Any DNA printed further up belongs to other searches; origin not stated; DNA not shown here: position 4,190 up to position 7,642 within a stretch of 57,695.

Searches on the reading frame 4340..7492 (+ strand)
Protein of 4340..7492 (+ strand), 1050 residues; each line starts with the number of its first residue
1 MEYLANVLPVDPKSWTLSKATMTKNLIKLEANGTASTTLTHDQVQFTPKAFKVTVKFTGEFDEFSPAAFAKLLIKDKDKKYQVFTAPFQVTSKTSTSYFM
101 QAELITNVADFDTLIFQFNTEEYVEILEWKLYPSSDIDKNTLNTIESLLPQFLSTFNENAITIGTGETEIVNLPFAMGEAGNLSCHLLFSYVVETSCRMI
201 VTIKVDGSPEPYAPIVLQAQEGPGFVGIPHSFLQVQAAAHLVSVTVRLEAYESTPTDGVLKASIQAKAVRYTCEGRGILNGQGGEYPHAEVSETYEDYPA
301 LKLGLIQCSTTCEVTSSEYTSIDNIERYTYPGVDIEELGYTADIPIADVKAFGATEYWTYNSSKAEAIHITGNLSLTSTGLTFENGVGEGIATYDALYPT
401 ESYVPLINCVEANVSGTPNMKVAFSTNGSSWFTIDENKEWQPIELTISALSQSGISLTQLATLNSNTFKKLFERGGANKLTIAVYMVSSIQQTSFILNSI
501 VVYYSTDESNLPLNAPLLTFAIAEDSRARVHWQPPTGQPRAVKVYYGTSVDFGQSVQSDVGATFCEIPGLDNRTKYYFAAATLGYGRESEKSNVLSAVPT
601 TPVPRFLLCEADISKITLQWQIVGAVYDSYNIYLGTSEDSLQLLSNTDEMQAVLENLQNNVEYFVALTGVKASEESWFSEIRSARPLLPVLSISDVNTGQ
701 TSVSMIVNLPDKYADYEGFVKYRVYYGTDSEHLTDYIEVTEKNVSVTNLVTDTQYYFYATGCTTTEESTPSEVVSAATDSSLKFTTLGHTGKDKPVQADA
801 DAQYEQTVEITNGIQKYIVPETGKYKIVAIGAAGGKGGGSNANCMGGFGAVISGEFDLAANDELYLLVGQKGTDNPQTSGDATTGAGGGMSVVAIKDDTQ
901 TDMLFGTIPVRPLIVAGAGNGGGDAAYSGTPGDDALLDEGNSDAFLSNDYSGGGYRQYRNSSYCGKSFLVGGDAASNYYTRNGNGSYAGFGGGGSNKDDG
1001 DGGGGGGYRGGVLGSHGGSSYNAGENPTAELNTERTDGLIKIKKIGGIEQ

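Call 23: search_protein_families(library=pfam, proteins=[window:4340-7492:+], max_evalue=0.01)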
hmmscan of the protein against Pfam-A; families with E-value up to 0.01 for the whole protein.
window:4340-7492:+ (1050 aa): 2 families
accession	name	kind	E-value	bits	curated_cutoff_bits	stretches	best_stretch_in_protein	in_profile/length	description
PF00041.27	fn3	-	2.7e-15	56.8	25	3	614-677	14-79/84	Fibronectin type III domain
PF12810.13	ALK_LTK_GRD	-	1.8e-13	51.5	24.5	1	821-1049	6-227/243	ALK/LTK, Glycine-rich domain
